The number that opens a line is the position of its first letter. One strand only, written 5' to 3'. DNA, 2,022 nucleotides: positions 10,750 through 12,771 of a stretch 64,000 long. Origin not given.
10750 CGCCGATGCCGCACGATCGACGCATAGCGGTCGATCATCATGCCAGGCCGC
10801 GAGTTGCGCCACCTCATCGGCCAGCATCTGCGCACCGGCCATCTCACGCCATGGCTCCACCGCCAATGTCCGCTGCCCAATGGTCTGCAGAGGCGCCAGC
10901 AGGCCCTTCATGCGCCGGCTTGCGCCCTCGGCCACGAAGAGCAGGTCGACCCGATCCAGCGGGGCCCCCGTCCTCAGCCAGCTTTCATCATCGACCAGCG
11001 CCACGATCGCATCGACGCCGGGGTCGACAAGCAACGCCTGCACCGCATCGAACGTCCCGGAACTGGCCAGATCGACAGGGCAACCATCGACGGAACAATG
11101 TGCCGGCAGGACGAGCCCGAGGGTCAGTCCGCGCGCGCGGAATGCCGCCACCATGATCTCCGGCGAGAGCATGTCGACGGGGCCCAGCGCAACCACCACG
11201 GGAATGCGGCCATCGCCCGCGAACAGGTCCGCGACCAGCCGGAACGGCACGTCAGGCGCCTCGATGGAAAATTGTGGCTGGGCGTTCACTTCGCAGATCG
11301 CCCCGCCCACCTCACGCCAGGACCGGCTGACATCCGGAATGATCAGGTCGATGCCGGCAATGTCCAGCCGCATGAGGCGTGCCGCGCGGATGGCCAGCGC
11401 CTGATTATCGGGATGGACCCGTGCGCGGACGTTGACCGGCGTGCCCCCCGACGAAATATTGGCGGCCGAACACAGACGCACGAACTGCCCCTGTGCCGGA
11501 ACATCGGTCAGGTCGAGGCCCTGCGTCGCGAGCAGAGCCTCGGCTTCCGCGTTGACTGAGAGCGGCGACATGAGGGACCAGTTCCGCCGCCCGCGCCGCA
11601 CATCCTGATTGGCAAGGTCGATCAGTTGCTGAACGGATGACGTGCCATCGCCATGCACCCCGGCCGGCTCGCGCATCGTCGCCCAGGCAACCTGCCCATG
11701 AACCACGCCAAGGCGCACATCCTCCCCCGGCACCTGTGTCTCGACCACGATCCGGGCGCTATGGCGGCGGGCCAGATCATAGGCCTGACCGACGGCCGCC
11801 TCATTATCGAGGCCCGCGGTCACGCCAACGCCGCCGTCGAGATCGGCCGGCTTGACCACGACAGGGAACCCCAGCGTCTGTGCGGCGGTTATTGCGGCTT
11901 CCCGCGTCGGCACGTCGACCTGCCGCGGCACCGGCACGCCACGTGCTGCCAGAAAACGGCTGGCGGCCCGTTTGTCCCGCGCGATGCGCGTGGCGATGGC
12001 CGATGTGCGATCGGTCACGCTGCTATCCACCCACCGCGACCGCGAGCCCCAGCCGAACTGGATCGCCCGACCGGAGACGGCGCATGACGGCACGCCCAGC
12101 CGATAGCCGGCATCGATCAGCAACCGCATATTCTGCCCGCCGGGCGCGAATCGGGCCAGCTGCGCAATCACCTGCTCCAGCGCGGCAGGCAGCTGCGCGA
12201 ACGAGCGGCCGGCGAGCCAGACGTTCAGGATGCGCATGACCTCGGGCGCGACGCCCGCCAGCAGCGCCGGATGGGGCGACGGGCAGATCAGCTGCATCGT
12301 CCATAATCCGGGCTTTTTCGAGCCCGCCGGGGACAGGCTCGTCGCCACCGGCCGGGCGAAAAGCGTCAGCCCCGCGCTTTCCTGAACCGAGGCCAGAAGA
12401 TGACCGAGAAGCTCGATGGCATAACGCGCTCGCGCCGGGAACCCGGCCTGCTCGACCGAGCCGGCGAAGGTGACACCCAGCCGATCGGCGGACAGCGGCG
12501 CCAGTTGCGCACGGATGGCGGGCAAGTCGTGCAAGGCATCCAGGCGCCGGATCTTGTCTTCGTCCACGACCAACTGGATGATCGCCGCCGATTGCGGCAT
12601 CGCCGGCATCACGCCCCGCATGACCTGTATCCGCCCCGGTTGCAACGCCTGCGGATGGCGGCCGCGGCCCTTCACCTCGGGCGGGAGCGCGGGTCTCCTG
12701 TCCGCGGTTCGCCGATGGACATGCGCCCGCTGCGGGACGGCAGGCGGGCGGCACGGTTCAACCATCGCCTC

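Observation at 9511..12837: Cyanophycin-synthetase-like ATP-grasp fused to a GT2/TPR glycosyltransferase directly downstream of a giant secreted protein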

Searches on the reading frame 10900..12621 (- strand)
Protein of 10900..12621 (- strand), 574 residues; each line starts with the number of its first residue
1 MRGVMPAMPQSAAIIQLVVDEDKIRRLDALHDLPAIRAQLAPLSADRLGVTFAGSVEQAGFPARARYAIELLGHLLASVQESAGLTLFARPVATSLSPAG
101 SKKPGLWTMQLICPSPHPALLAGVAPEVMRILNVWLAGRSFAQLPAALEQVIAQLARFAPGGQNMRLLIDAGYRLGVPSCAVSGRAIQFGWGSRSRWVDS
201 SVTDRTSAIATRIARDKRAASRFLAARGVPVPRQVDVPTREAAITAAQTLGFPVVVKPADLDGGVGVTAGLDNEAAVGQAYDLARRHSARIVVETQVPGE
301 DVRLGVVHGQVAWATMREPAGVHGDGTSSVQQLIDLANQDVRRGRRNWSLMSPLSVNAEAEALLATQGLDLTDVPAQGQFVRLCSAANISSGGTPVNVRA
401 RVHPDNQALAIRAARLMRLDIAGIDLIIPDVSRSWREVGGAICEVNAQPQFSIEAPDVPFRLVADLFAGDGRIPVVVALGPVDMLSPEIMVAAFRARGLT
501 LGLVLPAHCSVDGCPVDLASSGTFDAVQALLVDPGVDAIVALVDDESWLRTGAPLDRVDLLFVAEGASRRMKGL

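Call 26: search_solved_structures(query=window:10900-12621:-, max_evalue=1e-30, show_alignments=5)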
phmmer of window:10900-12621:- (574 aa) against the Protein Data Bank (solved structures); distinct sequences matched with E-value up to 1e-30: 7.
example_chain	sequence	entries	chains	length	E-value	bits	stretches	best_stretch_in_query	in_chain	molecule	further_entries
7lgm_A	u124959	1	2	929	5.4e-60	206.5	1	156-541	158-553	Cyanophycin synthase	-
7lgn_A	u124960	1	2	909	1.9e-58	201.4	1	162-538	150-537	Cyanophycin synthase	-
7wac_A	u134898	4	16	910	3.5e-50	174.2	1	153-506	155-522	Cyanophycin synthase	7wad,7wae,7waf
7lg5_A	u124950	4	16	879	5.7e-47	163.5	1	156-564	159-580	Cyanophycin synthase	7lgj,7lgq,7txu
7txv_A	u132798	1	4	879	5.9e-47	163.5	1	156-564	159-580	Cyanophycin synthase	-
7ta5_A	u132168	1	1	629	1.5e-46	162.1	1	155-561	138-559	Glutathione synthase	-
8fxh_A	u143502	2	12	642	1.4e-39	139.1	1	159-476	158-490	RimK domain-containing protein ATP-grasp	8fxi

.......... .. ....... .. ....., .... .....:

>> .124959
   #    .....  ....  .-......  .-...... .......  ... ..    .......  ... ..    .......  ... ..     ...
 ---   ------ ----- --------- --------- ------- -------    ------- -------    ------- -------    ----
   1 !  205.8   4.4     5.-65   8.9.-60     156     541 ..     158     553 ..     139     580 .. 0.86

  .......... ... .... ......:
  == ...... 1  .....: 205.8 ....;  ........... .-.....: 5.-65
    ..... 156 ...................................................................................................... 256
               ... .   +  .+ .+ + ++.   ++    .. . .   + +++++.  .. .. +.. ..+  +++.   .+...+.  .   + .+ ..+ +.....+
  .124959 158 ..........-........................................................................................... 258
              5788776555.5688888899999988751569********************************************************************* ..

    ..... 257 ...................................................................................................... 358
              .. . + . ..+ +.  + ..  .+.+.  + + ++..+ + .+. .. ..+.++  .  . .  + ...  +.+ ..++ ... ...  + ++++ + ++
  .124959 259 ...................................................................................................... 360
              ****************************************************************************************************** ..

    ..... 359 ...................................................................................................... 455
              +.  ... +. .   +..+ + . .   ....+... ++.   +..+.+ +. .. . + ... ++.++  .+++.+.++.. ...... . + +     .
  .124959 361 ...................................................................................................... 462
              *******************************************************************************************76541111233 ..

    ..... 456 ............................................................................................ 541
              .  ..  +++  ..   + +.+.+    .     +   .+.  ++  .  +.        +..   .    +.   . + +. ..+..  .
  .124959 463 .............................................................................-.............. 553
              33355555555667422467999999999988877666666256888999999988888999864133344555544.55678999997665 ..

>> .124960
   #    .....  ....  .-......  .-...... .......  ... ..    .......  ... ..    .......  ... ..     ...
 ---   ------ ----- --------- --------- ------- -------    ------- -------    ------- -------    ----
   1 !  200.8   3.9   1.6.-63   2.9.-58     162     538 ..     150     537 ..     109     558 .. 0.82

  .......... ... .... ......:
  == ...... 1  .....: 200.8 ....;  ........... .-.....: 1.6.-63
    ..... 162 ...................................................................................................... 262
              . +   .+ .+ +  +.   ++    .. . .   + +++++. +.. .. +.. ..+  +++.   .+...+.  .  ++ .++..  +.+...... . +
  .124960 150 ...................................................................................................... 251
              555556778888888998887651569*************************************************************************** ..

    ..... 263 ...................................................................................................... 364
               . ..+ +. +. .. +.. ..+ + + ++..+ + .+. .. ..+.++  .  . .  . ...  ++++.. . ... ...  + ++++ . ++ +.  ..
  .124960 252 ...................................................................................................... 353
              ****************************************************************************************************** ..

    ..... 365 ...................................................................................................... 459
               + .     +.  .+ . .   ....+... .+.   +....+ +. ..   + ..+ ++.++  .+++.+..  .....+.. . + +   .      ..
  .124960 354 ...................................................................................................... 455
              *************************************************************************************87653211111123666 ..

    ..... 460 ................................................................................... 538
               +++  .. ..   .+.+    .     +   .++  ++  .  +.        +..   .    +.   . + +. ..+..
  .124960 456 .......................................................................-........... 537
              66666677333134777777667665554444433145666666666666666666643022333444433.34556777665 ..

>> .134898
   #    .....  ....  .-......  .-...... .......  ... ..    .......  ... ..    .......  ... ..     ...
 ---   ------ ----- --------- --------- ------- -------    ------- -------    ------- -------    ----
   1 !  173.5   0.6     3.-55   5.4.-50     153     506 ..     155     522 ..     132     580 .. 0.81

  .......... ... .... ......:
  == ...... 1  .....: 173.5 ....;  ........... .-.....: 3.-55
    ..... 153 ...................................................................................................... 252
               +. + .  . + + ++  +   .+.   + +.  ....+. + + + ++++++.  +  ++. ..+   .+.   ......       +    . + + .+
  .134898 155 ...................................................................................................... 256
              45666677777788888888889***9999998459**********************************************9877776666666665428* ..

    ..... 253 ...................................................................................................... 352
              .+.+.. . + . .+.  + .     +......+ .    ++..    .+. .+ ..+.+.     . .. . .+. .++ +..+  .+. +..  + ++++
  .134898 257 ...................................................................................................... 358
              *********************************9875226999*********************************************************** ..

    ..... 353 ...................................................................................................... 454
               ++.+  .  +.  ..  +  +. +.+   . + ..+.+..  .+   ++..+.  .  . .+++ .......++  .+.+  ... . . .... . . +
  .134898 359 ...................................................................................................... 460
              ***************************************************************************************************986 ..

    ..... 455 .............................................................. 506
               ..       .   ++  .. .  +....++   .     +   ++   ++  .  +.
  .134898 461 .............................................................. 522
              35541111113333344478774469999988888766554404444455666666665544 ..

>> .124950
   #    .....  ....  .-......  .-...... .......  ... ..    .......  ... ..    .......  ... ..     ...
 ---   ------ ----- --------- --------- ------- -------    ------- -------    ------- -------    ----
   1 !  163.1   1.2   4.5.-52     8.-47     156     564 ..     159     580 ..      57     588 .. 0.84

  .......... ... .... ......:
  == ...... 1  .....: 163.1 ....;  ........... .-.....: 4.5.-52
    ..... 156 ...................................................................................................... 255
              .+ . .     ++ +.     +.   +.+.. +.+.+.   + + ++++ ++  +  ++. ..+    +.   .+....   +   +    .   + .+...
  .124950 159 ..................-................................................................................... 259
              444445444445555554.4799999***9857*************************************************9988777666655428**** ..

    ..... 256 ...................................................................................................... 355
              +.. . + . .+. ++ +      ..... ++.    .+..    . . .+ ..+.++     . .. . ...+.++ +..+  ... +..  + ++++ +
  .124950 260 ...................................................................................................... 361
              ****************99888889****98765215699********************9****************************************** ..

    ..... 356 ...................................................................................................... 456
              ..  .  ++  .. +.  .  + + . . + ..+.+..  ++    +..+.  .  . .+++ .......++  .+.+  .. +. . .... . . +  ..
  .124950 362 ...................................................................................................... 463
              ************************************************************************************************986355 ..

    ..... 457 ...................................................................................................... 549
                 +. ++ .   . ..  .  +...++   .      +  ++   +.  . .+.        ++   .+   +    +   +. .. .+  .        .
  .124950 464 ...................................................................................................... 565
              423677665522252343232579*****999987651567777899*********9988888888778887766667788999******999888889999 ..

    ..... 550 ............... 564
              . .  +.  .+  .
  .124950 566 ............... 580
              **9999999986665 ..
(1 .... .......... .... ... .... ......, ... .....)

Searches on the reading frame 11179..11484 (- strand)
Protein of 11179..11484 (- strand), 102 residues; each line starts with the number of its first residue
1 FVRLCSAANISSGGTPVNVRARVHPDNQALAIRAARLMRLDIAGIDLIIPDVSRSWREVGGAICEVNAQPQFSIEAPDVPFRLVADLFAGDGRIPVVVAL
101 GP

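Call 57: search_solved_structures(query=window:11179-11484:-, max_evalue=10, show_alignments=5)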
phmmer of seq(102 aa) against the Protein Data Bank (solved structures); distinct sequences matched with E-value up to 10: 13.
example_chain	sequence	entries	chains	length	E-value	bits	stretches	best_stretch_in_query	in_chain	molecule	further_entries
7lgm_A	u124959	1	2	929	2.8e-17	66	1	4-74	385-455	Cyanophycin synthase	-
7lgn_A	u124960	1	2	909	6.7e-15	58.3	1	4-74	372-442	Cyanophycin synthase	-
7wac_A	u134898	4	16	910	5.6e-14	55.4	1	5-78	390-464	Cyanophycin synthase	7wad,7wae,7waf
7lg5_A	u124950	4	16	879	8.3e-13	51.6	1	3-76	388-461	Cyanophycin synthase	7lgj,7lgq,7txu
7txv_A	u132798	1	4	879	8.3e-13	51.6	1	3-76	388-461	Cyanophycin synthase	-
8fxh_A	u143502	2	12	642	1.1e-12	51.2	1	4-74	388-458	RimK domain-containing protein ATP-grasp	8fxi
7ta5_A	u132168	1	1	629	1.9e-12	50.5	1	3-91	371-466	Glutathione synthase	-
3ln7_A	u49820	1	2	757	0.00042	23.7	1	2-55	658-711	Glutathione biosynthesis bifunctional protein gshAB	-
5zct_A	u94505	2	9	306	0.00088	22.7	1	9-70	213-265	Ribosomal protein S6--L-glutamate ligase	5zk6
4iwx_A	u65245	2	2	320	0.001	22.5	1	9-70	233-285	Ribosomal protein S6 modification protein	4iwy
3ln6_A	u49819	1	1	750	0.0015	21.9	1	5-70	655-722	Glutathione biosynthesis bifunctional protein gshAB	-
7qyr_A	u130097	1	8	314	0.0045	20.4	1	9-50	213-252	Probable alpha-L-glutamate ligase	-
7qys_A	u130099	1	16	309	0.023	18.1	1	9-68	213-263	Probable alpha-L-glutamate ligase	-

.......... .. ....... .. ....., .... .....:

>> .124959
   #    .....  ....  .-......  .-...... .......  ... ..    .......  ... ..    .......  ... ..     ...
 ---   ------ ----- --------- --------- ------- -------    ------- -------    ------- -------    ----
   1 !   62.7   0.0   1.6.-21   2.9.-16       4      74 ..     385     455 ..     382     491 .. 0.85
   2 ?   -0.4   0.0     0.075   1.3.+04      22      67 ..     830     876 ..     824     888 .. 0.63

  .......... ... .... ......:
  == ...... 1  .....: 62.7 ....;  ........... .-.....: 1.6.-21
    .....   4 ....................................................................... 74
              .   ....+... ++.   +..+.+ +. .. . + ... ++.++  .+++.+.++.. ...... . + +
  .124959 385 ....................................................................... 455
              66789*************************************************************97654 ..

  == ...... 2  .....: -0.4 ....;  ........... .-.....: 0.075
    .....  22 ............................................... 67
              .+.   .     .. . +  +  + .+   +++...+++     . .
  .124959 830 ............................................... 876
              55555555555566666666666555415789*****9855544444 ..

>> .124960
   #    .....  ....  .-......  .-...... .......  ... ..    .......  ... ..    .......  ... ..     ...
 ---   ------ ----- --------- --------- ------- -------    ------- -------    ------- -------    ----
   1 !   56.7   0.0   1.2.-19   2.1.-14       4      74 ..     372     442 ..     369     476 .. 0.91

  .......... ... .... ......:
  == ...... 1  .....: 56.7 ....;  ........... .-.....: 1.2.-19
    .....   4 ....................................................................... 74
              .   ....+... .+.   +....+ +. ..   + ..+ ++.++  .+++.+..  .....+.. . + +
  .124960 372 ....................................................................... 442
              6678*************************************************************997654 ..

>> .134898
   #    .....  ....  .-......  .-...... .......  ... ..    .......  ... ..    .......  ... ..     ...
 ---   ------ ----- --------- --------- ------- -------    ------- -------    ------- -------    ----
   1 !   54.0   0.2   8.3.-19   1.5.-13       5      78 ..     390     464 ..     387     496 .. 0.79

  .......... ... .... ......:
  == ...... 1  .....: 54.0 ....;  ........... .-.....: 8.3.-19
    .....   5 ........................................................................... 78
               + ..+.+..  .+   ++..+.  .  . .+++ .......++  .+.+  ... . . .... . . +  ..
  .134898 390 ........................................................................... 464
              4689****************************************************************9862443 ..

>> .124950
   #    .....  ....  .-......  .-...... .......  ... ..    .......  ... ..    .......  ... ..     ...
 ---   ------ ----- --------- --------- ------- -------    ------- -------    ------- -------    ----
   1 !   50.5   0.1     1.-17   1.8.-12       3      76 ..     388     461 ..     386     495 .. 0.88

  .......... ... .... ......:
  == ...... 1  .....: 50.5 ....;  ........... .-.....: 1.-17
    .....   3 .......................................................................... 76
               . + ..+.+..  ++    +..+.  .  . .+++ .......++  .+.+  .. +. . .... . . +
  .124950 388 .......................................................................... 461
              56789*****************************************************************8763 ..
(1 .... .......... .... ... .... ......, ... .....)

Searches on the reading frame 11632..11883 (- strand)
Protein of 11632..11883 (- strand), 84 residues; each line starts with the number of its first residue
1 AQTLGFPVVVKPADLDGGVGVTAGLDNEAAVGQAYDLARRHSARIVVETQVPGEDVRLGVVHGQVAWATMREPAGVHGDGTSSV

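Call 55: search_solved_structures(query=window:11632-11883:-, max_evalue=10, show_alignments=5)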
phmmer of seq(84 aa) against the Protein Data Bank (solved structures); distinct sequences matched with E-value up to 10: 37.
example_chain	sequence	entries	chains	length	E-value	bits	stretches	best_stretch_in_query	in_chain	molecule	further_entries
7lgn_A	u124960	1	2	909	2.2e-13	53.2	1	2-82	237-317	Cyanophycin synthase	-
7lgm_A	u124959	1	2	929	1.2e-12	50.9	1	2-83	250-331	Cyanophycin synthase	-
7ta5_A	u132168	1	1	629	1.4e-11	47.5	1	1-83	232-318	Glutathione synthase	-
7wac_A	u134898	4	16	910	2.1e-10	43.7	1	5-83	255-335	Cyanophycin synthase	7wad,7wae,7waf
8fxh_A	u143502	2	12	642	6.6e-10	42.2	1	3-83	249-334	RimK domain-containing protein ATP-grasp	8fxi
7txv_A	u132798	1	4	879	4.6e-09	39.5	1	5-84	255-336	Cyanophycin synthase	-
7lg5_A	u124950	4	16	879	4.6e-09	39.5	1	5-84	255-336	Cyanophycin synthase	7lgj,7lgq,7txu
3k3p_A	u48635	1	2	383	0.00012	25.4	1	4-63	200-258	D-alanine--D-alanine ligase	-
3i12_A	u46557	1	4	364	0.00016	25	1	3-62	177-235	D-alanine-D-alanine ligase A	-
3q1k_A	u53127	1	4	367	0.00016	25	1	3-62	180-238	D-alanine--D-alanine ligase A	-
8evy_B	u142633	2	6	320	0.0002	24.7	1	1-68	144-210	D-alanine--D-alanine ligase B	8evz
8evv_A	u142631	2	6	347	0.0002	24.7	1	2-64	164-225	D-alanine--D-alanine ligase A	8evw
8evx_A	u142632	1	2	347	0.0002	24.7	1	2-64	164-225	D-alanine--D-alanine ligase A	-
3lwb_A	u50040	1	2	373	0.0004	23.7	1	2-62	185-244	D-alanine--D-alanine ligase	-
3ln6_A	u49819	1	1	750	0.00057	23.2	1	5-82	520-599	Glutathione biosynthesis bifunctional protein gshAB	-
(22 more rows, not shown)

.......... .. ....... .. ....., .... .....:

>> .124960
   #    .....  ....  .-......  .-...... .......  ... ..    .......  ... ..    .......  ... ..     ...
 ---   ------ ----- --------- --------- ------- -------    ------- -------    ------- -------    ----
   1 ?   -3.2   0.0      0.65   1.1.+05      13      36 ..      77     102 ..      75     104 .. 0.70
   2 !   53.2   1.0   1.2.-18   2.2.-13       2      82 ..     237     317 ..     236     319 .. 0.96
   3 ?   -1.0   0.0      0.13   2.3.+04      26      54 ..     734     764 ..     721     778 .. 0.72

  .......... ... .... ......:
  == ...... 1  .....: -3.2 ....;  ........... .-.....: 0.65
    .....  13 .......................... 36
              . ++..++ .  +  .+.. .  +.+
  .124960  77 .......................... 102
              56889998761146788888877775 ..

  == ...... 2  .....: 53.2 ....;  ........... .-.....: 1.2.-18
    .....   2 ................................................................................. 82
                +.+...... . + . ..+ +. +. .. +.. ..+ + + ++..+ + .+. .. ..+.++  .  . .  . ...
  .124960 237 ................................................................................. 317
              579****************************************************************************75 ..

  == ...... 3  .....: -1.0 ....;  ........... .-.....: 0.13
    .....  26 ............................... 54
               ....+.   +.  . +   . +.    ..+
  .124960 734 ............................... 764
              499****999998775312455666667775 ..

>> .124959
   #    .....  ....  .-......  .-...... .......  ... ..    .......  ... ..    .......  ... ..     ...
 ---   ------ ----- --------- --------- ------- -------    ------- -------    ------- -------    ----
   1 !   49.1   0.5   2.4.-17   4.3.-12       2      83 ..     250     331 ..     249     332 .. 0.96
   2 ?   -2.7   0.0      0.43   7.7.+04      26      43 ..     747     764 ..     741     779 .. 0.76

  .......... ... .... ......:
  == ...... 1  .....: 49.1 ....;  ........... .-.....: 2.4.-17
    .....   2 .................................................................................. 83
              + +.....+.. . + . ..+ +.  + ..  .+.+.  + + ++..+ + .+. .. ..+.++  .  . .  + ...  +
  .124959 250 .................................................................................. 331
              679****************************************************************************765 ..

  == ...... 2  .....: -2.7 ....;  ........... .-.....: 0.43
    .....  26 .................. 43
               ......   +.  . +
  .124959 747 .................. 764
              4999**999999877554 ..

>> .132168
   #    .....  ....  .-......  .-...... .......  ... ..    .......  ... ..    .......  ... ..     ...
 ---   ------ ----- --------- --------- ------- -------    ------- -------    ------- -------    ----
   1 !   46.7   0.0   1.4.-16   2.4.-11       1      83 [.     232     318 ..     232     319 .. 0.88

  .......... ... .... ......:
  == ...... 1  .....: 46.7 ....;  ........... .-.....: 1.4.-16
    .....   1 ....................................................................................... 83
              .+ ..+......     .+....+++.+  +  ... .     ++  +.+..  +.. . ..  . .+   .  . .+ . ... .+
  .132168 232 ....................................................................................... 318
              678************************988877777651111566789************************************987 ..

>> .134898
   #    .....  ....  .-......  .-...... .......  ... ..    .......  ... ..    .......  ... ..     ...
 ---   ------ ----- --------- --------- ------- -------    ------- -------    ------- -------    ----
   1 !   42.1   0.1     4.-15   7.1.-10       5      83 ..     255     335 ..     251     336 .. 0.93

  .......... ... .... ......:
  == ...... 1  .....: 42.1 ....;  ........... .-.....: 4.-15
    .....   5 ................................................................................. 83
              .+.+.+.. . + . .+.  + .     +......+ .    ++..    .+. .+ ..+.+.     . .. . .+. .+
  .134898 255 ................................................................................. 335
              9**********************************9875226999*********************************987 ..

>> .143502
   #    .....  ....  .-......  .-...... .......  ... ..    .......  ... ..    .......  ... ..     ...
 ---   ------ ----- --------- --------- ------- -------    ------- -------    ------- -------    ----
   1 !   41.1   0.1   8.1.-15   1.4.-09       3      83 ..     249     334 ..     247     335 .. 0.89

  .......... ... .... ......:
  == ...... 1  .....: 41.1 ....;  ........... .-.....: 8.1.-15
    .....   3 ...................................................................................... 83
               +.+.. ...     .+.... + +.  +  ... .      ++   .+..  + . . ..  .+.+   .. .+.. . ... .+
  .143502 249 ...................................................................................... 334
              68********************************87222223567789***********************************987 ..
